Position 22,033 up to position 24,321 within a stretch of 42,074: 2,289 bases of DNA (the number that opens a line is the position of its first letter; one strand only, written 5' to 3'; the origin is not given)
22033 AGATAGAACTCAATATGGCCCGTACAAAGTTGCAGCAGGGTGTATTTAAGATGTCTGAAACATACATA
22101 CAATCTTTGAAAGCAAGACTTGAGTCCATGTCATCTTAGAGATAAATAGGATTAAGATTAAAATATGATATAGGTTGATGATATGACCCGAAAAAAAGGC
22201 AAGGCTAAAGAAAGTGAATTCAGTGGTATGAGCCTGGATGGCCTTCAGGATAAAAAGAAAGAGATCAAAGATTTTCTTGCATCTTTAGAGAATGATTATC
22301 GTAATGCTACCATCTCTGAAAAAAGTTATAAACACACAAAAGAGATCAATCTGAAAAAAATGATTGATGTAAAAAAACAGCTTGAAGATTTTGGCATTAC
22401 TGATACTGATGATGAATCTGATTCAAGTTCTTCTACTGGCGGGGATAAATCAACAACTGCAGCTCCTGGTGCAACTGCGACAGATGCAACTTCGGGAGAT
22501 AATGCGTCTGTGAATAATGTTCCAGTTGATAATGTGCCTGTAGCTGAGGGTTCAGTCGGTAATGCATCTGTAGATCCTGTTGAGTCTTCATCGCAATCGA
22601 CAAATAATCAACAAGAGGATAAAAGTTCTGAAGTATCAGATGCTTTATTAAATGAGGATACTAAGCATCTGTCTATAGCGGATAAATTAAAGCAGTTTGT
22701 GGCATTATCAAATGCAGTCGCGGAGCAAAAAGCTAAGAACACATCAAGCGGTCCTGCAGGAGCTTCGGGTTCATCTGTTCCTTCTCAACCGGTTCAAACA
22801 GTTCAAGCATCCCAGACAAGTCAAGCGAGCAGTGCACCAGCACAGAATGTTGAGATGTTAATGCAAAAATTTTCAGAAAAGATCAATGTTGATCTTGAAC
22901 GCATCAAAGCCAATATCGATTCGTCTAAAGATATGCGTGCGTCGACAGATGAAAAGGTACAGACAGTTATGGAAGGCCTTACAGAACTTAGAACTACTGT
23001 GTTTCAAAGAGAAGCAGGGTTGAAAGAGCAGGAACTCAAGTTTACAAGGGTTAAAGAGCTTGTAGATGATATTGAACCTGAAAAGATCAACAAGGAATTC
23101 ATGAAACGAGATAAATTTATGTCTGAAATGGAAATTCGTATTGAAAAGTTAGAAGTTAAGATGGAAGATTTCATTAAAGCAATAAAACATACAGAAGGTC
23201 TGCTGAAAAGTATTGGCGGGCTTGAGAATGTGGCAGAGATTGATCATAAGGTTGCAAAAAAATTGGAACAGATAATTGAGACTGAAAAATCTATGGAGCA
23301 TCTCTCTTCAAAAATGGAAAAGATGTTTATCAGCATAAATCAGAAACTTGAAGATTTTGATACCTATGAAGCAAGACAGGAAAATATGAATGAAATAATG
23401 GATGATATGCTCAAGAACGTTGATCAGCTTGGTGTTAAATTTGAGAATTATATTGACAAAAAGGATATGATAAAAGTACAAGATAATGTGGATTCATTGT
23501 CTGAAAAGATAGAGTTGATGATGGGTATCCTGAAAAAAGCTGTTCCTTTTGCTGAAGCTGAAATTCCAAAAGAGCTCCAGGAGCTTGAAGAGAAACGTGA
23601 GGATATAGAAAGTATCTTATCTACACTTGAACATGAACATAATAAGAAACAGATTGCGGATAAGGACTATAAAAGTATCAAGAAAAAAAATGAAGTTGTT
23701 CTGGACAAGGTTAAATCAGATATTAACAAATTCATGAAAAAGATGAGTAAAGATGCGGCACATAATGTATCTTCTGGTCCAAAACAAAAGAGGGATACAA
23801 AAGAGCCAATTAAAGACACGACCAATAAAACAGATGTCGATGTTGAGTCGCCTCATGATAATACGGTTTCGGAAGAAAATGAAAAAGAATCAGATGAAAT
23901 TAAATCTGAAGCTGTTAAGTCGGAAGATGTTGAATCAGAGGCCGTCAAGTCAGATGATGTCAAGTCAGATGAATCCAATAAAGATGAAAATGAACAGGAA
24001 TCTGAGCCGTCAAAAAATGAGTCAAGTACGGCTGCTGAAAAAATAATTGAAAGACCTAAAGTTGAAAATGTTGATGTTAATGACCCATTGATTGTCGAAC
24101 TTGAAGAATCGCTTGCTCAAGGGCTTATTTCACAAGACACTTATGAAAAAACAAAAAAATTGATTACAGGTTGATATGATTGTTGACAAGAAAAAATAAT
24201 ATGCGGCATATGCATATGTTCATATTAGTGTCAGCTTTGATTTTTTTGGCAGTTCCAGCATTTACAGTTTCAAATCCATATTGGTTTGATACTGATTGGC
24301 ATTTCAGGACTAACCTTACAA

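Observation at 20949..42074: Conserved-looking operon of surface, TM-anchored and cytoplasmic partner proteins around the giant ATPase fusion: a candidate new cell-surface apparatus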

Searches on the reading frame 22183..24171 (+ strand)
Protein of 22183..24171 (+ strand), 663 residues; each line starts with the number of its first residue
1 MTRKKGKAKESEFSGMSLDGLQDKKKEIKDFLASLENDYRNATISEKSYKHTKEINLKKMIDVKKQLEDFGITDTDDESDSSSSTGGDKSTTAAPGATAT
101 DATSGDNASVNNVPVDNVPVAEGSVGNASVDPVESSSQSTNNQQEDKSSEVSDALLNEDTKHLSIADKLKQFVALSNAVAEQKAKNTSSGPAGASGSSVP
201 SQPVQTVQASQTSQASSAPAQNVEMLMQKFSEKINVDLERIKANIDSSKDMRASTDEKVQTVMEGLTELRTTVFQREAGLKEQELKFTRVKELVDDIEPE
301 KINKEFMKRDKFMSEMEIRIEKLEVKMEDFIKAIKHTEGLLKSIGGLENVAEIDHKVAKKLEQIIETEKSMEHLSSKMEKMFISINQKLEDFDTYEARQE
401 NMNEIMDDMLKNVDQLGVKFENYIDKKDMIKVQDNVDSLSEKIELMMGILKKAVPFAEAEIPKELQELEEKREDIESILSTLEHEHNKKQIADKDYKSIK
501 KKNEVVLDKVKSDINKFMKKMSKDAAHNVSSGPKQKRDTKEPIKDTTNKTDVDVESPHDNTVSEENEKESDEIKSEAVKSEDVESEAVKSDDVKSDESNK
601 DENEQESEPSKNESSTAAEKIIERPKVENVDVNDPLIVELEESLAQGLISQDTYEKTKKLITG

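Call 6: search_protein_families(library=pfam, proteins=[window:22183-24171:+], max_evalue=0.01)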
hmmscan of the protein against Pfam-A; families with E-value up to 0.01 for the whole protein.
window:22183-24171:+ (663 aa): 0 families

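Call 38: search_protein_families(library=ncbifam, proteins=[window:22183-24171:+], max_evalue=0.01)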
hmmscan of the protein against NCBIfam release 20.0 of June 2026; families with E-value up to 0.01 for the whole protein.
window:22183-24171:+ (663 aa): 1 family
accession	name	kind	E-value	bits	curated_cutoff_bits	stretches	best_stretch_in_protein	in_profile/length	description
NF002841.0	PRK03080.1-2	equivalog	0.0043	16.1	477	0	327-421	254-345/389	phosphoserine transaminase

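Call 49: search_protein_families(library=pfam, alignment_id=A2, max_evalue=0.01)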
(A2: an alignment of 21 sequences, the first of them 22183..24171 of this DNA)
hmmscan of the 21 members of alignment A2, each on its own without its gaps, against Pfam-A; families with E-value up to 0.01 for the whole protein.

A. member 1, window:22183-24171:+ (663 aa): 0 families

B. families by the number of members that match (of 21 scanned): 15 families
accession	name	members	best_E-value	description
PF06103.16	DUF948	3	0.00086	Bacterial protein of unknown function (DUF948)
PF04513.17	Baculo_PEP_C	2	9.6e-07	Baculovirus polyhedron envelope protein, PEP, C terminus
PF04108.17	ATG17_like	2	1.9e-06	Autophagy protein ATG17-like domain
PF10046.14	BLOC1_2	2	0.00047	Biogenesis of lysosome-related organelles complex-1 subunit 2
PF08614.16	ATG16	2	0.0021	Autophagy protein 16 (ATG16)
PF09851.14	SHOCT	1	0.00019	Short C-terminal domain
PF18822.6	CdvA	1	0.0018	CdvA-like coiled-coil domain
PF10673.14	DUF2487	1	0.0018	Protein of unknown function (DUF2487)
PF11254.13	DUF3053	1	0.0024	Protein of unknown function (DUF3053)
PF13166.12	AAA_13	1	0.0025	AAA domain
PF20612.3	SHOCT_2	1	0.0027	SHOCT domain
PF05549.16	Allexi_40kDa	1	0.0034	Allexivirus 40kDa protein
PF05120.17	GvpG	1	0.005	Gas vesicle protein G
PF00435.27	Spectrin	1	0.0096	Spectrin repeat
PF07889.17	DUF1664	1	0.0099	Protein of unknown function (DUF1664)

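Call 50: search_solved_structures(query=A2, max_evalue=0.01)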
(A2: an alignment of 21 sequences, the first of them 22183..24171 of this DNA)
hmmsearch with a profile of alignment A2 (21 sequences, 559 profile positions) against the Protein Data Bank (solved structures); distinct sequences matched with E-value up to 0.01: 1.
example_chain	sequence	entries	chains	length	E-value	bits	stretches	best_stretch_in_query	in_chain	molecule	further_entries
8qae_A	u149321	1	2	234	0.00023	23.7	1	287-414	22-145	sc-apCC-6-SLLA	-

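Call 94: search_protein_families(library=padloc, proteins=[window:22183-24171:+], max_evalue=0.001)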
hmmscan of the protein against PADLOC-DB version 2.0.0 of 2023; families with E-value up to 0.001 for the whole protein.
window:22183-24171:+ (663 aa): 0 families

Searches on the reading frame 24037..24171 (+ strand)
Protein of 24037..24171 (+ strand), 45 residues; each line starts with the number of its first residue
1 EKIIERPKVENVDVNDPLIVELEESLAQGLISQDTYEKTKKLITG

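Call 47: search_protein_families(library=pfam, proteins=[window:24037-24171:+], max_evalue=5)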
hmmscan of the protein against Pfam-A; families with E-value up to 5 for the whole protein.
seq(45 aa): 2 families
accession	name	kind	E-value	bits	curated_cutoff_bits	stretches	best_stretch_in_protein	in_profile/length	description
PF09851.14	SHOCT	-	0.029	14.5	27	1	26-43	10-27/28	Short C-terminal domain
PF00681.25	Plectin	-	0.12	12.6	20.5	1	22-38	22-38/39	Plectin repeat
